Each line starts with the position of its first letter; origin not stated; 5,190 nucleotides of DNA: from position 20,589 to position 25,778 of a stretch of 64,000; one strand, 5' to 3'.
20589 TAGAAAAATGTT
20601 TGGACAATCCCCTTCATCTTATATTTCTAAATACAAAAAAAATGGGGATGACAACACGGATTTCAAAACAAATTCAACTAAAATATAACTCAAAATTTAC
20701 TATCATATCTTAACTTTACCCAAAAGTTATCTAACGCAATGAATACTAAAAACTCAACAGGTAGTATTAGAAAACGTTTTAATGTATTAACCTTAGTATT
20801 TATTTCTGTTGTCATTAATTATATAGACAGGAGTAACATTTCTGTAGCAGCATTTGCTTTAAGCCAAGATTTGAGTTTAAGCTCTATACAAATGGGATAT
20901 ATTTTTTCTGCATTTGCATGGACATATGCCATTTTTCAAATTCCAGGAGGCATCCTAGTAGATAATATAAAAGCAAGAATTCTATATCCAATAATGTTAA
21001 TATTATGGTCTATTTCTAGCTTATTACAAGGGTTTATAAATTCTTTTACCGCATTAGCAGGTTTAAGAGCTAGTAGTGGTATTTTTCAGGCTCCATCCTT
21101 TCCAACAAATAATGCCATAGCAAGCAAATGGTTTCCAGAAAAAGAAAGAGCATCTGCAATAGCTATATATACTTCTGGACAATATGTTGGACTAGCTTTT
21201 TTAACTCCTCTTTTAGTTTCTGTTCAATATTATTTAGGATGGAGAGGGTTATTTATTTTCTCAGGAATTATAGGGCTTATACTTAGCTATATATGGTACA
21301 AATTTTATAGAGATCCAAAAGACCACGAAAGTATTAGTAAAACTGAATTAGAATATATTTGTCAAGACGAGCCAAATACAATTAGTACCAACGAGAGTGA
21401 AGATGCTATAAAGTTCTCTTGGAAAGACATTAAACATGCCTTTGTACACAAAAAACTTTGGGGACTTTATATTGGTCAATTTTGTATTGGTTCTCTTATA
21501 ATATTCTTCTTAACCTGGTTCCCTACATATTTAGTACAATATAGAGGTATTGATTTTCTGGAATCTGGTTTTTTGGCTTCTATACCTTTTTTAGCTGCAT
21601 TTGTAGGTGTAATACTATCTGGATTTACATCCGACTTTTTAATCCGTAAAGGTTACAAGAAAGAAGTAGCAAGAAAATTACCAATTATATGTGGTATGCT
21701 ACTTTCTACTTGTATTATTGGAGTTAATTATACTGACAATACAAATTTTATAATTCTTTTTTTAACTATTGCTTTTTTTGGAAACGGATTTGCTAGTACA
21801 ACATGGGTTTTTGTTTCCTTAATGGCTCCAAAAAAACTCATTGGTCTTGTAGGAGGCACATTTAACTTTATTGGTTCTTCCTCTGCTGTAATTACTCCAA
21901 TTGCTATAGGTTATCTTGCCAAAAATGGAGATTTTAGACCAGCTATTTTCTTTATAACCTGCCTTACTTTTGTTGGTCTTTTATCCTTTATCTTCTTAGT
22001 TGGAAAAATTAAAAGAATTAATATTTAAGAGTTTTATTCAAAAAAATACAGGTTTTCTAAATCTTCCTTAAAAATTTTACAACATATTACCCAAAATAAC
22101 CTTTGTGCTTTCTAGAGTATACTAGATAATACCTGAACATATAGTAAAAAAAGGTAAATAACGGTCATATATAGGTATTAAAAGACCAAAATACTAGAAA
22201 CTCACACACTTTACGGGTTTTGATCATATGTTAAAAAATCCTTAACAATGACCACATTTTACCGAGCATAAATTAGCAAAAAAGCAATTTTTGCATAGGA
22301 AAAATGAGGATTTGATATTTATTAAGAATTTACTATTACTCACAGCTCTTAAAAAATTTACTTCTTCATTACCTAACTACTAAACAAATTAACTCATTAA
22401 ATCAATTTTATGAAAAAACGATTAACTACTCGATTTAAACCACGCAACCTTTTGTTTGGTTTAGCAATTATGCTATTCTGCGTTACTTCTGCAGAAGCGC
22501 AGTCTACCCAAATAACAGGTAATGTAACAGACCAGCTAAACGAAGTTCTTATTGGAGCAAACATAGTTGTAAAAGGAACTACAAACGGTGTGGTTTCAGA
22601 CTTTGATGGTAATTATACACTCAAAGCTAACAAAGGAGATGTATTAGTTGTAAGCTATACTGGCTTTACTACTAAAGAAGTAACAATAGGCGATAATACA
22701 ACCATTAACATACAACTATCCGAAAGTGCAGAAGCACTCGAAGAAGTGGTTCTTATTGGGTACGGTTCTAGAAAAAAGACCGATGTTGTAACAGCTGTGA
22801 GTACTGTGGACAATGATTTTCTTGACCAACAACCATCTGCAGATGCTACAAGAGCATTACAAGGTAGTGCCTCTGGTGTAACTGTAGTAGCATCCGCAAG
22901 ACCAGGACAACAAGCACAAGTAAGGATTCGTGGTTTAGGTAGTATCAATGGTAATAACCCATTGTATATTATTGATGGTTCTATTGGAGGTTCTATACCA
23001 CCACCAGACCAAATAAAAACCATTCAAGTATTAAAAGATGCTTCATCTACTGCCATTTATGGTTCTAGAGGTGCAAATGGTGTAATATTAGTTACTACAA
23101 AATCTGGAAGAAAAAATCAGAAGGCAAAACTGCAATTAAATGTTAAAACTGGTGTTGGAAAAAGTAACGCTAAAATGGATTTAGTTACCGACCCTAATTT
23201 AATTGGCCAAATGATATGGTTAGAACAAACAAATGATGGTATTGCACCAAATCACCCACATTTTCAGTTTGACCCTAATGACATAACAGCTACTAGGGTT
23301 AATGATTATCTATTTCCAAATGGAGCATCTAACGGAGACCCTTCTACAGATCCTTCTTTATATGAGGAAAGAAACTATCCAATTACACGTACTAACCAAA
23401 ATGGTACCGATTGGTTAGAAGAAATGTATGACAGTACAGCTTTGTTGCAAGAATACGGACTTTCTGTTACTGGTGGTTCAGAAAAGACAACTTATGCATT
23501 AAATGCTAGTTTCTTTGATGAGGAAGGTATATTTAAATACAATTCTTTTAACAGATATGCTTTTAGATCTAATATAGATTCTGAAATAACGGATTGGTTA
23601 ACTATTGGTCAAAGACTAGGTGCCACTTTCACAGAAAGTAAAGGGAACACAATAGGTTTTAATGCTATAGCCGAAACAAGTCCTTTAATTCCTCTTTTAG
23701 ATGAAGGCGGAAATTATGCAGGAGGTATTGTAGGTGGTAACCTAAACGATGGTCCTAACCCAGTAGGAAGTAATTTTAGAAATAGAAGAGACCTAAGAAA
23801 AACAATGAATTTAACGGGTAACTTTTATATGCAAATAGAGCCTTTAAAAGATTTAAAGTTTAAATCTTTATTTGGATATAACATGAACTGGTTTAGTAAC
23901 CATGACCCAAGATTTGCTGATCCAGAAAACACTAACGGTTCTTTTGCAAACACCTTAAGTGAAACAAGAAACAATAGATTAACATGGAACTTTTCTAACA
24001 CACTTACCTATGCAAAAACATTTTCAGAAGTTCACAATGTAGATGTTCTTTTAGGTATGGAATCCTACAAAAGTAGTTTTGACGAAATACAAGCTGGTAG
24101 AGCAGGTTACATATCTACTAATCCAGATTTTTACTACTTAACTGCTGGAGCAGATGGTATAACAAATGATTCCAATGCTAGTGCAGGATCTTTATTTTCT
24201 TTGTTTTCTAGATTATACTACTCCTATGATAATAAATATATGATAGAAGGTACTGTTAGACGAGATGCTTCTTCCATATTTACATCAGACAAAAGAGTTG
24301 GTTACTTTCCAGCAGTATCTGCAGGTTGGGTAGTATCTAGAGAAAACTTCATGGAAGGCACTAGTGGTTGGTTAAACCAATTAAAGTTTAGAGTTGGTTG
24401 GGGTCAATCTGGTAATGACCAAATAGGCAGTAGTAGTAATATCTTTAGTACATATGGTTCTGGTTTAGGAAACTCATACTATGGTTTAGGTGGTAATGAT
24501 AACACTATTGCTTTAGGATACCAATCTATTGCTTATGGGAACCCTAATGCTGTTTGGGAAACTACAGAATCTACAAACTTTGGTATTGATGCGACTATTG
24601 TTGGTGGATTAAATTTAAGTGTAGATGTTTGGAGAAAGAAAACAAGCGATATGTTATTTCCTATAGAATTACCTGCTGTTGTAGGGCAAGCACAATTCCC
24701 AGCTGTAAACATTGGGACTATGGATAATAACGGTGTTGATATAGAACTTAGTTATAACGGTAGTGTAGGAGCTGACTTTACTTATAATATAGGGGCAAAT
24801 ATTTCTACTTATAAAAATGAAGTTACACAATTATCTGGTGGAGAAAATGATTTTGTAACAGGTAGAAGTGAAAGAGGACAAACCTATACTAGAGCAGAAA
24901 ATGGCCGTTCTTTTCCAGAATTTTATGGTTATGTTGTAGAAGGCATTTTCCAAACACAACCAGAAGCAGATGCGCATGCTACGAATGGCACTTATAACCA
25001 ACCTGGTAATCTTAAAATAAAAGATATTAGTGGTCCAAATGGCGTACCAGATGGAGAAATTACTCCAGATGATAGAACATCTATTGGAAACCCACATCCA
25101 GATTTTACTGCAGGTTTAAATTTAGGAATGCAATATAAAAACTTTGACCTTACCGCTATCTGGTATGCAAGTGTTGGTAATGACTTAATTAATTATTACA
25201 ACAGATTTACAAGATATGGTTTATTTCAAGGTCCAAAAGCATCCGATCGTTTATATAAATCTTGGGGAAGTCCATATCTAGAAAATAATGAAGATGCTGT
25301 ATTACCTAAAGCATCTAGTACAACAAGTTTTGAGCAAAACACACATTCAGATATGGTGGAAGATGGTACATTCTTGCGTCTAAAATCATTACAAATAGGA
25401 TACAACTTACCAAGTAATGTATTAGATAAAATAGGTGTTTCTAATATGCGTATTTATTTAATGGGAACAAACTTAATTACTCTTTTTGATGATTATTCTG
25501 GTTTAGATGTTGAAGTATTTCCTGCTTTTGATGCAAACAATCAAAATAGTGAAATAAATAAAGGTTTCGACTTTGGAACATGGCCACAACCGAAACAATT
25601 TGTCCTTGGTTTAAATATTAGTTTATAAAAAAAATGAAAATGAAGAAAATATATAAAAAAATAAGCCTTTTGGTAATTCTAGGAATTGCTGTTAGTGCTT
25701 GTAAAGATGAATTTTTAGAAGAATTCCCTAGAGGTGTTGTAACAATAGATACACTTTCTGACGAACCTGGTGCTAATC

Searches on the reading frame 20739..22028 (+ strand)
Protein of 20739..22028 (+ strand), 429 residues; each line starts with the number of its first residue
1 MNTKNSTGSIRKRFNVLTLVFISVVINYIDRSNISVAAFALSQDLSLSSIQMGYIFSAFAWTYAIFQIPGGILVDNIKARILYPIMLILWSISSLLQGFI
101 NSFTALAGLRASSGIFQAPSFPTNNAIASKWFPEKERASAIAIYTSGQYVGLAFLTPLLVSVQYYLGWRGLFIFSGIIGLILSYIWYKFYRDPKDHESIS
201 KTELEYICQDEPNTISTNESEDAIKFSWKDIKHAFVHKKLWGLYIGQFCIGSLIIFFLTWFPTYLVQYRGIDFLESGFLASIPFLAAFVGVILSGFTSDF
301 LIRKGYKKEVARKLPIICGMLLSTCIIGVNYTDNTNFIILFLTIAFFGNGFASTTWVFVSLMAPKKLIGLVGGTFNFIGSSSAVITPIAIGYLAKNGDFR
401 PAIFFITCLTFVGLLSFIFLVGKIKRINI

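Call 45: search_protein_families(library=pfam, proteins=[window:20739-22028:+], max_evalue=0.00001)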
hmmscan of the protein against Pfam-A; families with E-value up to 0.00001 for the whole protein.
window:20739-22028:+ (429 aa): 1 family
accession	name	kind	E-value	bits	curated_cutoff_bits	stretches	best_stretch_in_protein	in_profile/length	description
PF07690.21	MFS_1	-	1.7e-60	205.2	33.4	1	20-387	1-347/347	Major Facilitator Superfamily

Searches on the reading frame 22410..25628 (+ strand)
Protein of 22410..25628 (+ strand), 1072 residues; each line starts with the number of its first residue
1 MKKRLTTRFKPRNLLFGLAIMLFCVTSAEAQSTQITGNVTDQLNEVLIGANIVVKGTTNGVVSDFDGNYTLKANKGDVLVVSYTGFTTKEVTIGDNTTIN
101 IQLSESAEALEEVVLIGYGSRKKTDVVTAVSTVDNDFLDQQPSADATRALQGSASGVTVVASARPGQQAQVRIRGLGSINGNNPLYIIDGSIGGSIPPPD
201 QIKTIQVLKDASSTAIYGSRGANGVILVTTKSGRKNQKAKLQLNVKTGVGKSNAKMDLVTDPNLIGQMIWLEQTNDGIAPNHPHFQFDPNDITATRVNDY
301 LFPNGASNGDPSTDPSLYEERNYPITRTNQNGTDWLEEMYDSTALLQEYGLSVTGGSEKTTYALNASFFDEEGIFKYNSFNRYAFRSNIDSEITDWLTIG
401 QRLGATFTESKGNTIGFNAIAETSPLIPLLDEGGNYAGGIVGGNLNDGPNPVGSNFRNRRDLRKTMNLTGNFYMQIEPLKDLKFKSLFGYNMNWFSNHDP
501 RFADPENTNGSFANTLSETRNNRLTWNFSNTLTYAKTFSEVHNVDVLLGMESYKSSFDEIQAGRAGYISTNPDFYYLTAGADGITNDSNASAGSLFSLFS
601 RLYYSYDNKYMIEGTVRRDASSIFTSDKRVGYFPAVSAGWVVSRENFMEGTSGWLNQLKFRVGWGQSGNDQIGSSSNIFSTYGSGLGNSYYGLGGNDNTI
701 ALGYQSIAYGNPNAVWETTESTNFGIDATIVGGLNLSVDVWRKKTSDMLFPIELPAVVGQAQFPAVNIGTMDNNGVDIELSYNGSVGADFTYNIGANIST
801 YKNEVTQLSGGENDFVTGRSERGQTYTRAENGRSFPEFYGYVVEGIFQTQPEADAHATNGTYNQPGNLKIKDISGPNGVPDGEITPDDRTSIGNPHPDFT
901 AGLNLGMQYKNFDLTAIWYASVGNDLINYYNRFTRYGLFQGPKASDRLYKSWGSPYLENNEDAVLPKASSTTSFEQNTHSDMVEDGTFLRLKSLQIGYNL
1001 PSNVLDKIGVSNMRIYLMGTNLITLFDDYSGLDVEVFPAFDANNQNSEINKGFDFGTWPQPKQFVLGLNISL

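Call 45: search_protein_families(library=pfam, proteins=[window:22410-25628:+], max_evalue=0.00001)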
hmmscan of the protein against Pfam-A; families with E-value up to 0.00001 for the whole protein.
window:22410-25628:+ (1072 aa): 4 families
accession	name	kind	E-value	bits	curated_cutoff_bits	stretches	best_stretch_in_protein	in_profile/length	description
PF13715.12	CarbopepD_reg_2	-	2.1e-18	66.6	32.2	1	35-114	1-87/88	CarboxypepD_reg-like domain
PF07715.20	Plug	-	4.9e-16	59.6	23.9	1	123-225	2-107/107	TonB-dependent Receptor Plug Domain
PF00593.30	TonB_dep_Rec_b-barrel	-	1.3e-11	45.5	27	1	442-914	25-384/436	TonB dependent receptor-like, beta-barrel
PF13620.12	CarboxypepD_reg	-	8.4e-10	39.3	32.3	1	34-104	1-82/82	Carboxypeptidase regulatory-like domain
